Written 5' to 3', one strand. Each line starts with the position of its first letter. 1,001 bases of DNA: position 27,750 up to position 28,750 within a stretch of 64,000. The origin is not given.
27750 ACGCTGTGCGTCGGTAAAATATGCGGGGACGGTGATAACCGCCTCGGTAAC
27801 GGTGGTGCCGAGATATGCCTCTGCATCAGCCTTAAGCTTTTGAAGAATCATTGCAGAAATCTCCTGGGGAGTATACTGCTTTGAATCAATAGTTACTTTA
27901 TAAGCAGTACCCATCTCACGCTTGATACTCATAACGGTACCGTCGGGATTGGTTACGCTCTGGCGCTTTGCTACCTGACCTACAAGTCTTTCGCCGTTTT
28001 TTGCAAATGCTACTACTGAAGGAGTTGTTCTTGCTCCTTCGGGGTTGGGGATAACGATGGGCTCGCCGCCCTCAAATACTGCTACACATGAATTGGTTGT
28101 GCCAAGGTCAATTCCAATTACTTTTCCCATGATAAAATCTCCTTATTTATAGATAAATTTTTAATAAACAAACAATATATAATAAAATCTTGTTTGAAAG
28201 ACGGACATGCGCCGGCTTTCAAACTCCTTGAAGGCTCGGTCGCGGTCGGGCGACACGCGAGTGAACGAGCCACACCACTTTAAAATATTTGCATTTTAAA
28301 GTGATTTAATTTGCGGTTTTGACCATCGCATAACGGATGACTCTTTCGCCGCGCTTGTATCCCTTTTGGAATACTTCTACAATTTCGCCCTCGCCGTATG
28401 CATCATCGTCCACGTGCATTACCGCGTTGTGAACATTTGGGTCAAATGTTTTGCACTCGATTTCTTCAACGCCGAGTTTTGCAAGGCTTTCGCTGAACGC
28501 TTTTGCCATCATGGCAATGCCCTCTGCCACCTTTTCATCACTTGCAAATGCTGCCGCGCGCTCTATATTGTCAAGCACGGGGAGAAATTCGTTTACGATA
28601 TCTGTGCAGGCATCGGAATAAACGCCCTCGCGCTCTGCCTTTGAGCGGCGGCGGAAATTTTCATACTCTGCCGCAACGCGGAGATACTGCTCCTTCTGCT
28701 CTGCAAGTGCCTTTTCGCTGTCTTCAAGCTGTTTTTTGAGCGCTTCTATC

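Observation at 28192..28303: Copy B of the same element sits inside the heat-shock operon between grpE and dnaK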

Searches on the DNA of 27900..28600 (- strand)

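Call 7: search_rna_families(source=window, start=27900, end=28600, threshold=evalue, max_evalue=10, show_alignments=3)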
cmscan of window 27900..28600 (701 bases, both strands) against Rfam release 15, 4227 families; matches with E-value up to 10: 2.
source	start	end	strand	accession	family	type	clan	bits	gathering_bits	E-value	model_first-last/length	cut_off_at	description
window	28354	28377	+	RF01338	CRISPR-DR25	Gene; CRISPR;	CL00014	16.3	36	3.8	1-25/25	no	CRISPR RNA direct repeat element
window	28229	28272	-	RF02808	PyrR210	Gene; snRNA; snoRNA; HACA-box;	-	14.8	59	4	1-59/59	no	Pyrobaculum sRNA 210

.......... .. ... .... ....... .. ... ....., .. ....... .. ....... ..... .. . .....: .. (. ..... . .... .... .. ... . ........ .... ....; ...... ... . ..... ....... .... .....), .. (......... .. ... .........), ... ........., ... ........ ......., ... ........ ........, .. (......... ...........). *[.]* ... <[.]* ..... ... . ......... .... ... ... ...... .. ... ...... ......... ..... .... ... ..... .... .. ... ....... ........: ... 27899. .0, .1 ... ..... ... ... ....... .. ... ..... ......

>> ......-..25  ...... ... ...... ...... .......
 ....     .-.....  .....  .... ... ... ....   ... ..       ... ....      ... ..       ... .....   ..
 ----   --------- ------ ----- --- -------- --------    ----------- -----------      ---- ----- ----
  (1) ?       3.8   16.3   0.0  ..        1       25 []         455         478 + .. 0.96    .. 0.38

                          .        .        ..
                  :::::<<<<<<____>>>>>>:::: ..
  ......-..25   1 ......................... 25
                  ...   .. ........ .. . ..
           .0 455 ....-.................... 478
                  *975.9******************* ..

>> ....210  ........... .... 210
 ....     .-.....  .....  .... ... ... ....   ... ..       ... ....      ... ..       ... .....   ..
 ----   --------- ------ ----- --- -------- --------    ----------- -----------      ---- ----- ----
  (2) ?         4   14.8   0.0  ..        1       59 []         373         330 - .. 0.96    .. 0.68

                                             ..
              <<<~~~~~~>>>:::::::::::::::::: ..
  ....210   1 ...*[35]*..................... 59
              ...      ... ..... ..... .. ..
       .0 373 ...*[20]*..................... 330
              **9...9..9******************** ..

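Call 33: build_rna_model(alignment_id=A2)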
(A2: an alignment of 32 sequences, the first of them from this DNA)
Model R1 built from alignment A2 (32 sequences, 121 columns); structure: RNAalifold consensus.
model positions 115; base pairs 36; branch points 2; effective number of sequences 1.18; information 0.59 bits per position. Calibrated on 0.2 Mb of random sequence (short: E-values are rough).
structure used (alignment columns):
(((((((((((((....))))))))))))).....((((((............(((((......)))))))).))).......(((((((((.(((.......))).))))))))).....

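Call 34: search_with_rna_model(model_id=R1, source=window, max_evalue=10, filters=off, show_alignments=4)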
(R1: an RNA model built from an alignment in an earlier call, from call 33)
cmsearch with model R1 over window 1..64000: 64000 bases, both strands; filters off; matches with E-value up to 10: 41.
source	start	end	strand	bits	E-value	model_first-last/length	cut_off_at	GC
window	28189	28304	-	115.2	1.3e-24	1-115/115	no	0.5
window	705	817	-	114.6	1.7e-24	1-115/115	no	0.5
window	788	849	+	25.8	0.00031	1-115/115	no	0.32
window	28276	28303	+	18.1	0.018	2-29/115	no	0.21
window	8295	8396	+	15.9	0.057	1-115/115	no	0.34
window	21828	21897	-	15.4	0.075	1-115/115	no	0.37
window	28192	28224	+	12.6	0.31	80-112/115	no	0.52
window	708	738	+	11.7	0.51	80-112/115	no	0.48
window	21790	21901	+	11.7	0.51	1-115/115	no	0.34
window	31333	31421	-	11.4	0.6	1-115/115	no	0.37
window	57765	57868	+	10.9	0.76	1-115/115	no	0.42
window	6526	6621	-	10.9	0.78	1-115/115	no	0.46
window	30037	30108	-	10.4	1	1-115/115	no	0.44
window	6592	6621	+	10.4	1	1-30/115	no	0.43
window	8325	8392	-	10.2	1.1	1-115/115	no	0.29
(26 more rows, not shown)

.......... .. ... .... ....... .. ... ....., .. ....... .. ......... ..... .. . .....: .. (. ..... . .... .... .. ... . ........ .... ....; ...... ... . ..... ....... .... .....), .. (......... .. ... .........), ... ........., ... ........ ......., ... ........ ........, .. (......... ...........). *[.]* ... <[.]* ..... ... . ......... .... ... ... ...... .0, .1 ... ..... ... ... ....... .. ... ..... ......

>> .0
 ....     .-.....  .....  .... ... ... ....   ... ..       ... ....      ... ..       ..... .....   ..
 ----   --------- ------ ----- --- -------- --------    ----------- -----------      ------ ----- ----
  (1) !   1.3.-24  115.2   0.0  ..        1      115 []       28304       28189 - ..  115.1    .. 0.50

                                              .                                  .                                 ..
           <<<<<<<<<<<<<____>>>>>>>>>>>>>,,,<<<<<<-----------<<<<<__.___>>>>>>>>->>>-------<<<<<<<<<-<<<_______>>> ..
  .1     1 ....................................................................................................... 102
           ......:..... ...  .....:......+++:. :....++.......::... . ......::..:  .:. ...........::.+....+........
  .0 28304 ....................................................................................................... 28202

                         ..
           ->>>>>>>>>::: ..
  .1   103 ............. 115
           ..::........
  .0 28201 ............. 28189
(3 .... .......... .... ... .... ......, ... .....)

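Call 35: search_with_rna_model(model_id=R1, sources=[L001, L002, L003, L004, L005, L006, L007, L008, L009, L010, L011, L012, L013, L014, L015, L016, L017, L018, L019, L020, L021, L022, L023, L024, L025, L026, L027, L028, L029, L030, L031, L032, L033, L034, L035, L036, L037, L038, L039, L040, L041, L042, L043, L044, L045, L046, L047, L048, L049, L050, L051, L052, L053, L054, L055, L056, L057, L058, L059, L060, L061, L062, L063, L064, L065, L066, L067, L068, L069, L070, L071, L072, L073], max_evalue=0.001)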
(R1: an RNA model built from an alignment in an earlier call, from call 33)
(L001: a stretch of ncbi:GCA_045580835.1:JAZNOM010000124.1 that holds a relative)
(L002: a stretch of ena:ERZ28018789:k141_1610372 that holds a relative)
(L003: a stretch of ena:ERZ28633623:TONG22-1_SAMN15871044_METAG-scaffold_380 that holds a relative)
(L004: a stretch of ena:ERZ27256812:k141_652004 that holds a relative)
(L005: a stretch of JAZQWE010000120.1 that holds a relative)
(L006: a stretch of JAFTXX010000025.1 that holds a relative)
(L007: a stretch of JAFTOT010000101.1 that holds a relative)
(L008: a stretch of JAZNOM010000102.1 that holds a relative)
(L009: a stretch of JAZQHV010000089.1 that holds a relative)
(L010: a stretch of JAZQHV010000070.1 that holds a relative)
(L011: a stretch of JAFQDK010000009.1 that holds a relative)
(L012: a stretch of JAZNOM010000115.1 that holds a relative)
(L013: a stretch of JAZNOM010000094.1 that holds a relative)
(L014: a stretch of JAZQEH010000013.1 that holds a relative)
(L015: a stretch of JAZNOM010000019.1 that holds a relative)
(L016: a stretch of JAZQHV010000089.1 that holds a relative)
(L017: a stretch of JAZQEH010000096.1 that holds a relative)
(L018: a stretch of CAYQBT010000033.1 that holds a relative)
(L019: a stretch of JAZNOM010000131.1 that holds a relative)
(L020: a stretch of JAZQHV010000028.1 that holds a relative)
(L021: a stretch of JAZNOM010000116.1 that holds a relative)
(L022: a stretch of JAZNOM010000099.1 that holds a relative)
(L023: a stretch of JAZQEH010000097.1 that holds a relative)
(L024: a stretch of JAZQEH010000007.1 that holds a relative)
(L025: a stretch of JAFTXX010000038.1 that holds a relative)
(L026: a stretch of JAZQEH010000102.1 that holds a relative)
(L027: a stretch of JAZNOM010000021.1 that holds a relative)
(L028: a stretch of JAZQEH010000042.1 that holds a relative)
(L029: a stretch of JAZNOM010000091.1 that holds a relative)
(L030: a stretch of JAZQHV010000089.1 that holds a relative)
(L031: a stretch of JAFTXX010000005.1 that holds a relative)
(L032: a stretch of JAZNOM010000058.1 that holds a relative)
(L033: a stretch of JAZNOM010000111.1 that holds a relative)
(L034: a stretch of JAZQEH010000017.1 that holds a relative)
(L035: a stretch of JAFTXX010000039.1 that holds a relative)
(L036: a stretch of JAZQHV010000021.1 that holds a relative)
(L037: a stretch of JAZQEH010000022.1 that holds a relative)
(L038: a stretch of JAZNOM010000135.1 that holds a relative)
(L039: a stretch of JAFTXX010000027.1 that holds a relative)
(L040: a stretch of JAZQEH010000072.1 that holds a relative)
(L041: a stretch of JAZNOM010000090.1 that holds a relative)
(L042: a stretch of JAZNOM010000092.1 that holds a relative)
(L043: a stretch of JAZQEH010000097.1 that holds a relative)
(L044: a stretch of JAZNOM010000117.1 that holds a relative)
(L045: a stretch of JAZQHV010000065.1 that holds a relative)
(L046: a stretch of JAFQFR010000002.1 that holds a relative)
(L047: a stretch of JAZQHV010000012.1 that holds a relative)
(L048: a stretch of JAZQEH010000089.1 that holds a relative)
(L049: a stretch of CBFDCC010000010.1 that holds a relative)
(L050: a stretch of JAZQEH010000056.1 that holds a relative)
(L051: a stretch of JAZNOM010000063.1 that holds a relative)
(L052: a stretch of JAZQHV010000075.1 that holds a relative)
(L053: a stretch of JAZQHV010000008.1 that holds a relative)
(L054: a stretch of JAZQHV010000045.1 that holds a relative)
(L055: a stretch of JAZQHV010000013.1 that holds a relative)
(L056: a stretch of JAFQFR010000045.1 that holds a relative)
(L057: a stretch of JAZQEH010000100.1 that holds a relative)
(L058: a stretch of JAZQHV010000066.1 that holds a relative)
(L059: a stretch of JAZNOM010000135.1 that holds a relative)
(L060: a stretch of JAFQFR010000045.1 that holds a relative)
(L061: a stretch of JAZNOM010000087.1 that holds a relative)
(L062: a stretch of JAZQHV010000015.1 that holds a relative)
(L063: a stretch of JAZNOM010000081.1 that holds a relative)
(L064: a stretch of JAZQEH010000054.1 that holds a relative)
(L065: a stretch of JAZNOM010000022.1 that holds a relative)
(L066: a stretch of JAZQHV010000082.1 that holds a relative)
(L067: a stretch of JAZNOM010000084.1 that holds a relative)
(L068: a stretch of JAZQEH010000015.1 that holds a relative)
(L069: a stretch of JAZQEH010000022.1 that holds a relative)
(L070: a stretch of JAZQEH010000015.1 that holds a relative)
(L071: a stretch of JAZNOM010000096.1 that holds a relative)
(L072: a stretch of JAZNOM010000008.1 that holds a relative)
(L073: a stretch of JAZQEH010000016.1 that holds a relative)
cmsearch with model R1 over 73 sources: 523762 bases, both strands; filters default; matches with E-value up to 0.001: 110.
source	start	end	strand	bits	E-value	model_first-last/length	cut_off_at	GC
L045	862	976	-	129.2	6.7e-27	1-115/115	no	0.55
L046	2648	2762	+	126.6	2.6e-26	1-115/115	no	0.56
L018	2061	2176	-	125.1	5.7e-26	1-115/115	no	0.52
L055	7079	7193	+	124.7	7e-26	1-115/115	no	0.5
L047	3529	3645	+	122.9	1.8e-25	1-115/115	no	0.52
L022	7766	7880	+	122.9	1.9e-25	1-115/115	no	0.51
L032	6633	6747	+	122.4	2.4e-25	1-115/115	no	0.51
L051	3009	3123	+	122.4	2.4e-25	1-115/115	no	0.51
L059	4240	4354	-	122.4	2.4e-25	1-115/115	no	0.51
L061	10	124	+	122.4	2.4e-25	1-115/115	no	0.51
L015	3634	3748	-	122.2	2.6e-25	1-115/115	no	0.52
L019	11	125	+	122.2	2.6e-25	1-115/115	no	0.52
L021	20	134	+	122.2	2.6e-25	1-115/115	no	0.52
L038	8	122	-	122.2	2.6e-25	1-115/115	no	0.52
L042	8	122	-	122.2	2.6e-25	1-115/115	no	0.52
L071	248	362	-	122.2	2.7e-25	1-115/115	no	0.51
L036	172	287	+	122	2.9e-25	1-115/115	no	0.53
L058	1651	1766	+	121.8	3.3e-25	1-115/115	no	0.54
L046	3271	3386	+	121.6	3.6e-25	1-115/115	no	0.49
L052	1897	2012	-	121.1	4.7e-25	1-115/115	no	0.54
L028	8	124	+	120.8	5.5e-25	1-115/115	no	0.5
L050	8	124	+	120.8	5.5e-25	1-115/115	no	0.5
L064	2641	2757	+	120.8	5.5e-25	1-115/115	no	0.5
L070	200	316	+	120.8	5.5e-25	1-115/115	no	0.51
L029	2084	2199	+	120.2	7.5e-25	1-115/115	no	0.5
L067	5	120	-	120.2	7.5e-25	1-115/115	no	0.5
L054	4003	4119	+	120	8.5e-25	1-115/115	no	0.53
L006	1177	1293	-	119.4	1.1e-24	1-115/115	no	0.51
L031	120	236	+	119.2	1.3e-24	1-115/115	no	0.5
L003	12559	12674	+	118.8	1.5e-24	1-115/115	no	0.53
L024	7772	7887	+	118.8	1.6e-24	1-115/115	no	0.48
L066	2066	2181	+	118.5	1.8e-24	1-115/115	no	0.55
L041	327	442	+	118.5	1.9e-24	1-115/115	no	0.48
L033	751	865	+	118.1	2.2e-24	1-115/115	no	0.5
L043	3135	3250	-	117.7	2.8e-24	1-115/115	no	0.5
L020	3749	3865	+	117.6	3e-24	1-115/115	no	0.55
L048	1192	1308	+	117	4e-24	1-115/115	no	0.5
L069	6079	6195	+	116.1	6.4e-24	1-115/115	no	0.51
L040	7497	7612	+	116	6.9e-24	1-115/115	no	0.51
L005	4826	4938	+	114.9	1.2e-23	1-115/115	no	0.51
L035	3998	4114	+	114.4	1.6e-23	1-115/115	no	0.52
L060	5849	5962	-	114.1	1.9e-23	1-115/115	no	0.57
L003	10566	10680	+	112.3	4.9e-23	1-115/115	no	0.57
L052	7412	7525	-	111.1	9e-23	1-115/115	no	0.59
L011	3725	3836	-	110.9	9.9e-23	1-115/115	no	0.43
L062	794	907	+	109.9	1.7e-22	1-115/115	no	0.48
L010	4718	4833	-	109.3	2.3e-22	1-115/115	no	0.53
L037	26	139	-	107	7.8e-22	1-115/115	no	0.46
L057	2920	3033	+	107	7.8e-22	1-115/115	no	0.46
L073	3682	3795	+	107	7.8e-22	1-115/115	no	0.46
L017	1552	1665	-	106.9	8.3e-22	1-115/115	no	0.46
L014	2101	2214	+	106.4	1.1e-21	1-115/115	no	0.47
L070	5041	5154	+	106.1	1.2e-21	1-115/115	no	0.47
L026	7330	7443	+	105.1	2.1e-21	1-115/115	no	0.47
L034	66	179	-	103.2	5.6e-21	1-115/115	no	0.46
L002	13664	13776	+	100.4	2.4e-20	1-115/115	no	0.44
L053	6137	6253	+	97.4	1.2e-19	1-115/115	no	0.5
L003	12747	12859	-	96.1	2.4e-19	1-115/115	no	0.5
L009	3234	3372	-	95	4.2e-19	1-115/115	no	0.5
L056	1241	1390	-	92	2.1e-18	1-115/115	no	0.51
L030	2507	2657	-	90.8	3.7e-18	1-115/115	no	0.5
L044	11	160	+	89.6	7.3e-18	1-115/115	no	0.51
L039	539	690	-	86.9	2.9e-17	1-115/115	no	0.5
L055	5019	5166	-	81.6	4.8e-16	1-115/115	no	0.55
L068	1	97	-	79.7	1.3e-15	1-96/115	3'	0.48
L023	7236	7384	+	78.6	2.3e-15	1-115/115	no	0.48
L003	19688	19824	+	71.8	8.3e-14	1-115/115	no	0.5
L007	6351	6520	-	65.9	1.9e-12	1-115/115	no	0.49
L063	1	131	-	59.2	6.1e-11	1-96/115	3'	0.5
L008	1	131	-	57.8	1.3e-10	1-96/115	3'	0.5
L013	1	131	-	57.8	1.3e-10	1-96/115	3'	0.5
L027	1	131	-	56.4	2.7e-10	1-96/115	3'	0.51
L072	3739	3869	+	56.4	2.7e-10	1-96/115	3'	0.51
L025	1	125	-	46.6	4.5e-08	1-88/115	3'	0.49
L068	68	166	+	41.7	6.1e-07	1-115/115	no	0.32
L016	4200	4291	+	38.6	3.1e-06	1-115/115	no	0.48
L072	3667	3768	-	36.4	9.7e-06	1-115/115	no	0.31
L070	139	229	-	36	1.2e-05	1-115/115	no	0.34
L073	3617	3711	-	35.5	1.6e-05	1-115/115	no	0.39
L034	150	228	+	35.4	1.6e-05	1-115/115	no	0.35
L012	5183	5212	+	34.6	2.5e-05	1-30/115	no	0.37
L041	271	356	-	34.5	2.6e-05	1-115/115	no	0.4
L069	5995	6108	-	34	3.4e-05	1-115/115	no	0.35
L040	2213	2275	+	33.8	3.9e-05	1-115/115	no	0.32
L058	1590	1680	-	32.7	6.8e-05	1-115/115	no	0.41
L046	2566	2677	-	32.5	7.4e-05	1-115/115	no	0.45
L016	4133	4229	-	31.8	0.00011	1-115/115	no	0.43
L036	110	201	-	31.5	0.00013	1-115/115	no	0.38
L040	7451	7526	-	31.2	0.00015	1-115/115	no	0.29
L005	4742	4855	-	31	0.00017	1-115/115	no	0.43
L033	6481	6582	-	30.9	0.00018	1-115/115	no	0.44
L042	93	192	+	30.5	0.00022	1-115/115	no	0.35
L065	1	31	-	30.4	0.00023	1-31/115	3'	0.35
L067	91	177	+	30.1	0.00026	1-115/115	no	0.31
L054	3937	4032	-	29.1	0.00044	1-115/115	no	0.33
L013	102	189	+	29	0.00047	1-115/115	no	0.25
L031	54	149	-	29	0.00048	1-115/115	no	0.38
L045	948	975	+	29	0.00049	2-29/115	no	0.36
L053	6138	6165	-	29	0.00049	2-29/115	no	0.36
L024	7732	7801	-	28.6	0.00059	1-115/115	no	0.37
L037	110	191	+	28.5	0.00061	1-115/115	no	0.3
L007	6491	6614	+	28.4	0.00064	1-115/115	no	0.44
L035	3937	4027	-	28.4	0.00066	1-115/115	no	0.36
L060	5933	6026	+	28.3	0.00069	1-115/115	no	0.46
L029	2021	2113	-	28.3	0.00071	1-115/115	no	0.3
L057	2860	2949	-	27.9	0.00084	1-115/115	no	0.29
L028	1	37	-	27.9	0.00086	1-37/115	3'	0.35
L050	1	37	-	27.9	0.00086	1-37/115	3'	0.35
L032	6588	6662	-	27.9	0.00087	1-115/115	no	0.23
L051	2955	3038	-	27.7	0.00094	1-115/115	no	0.29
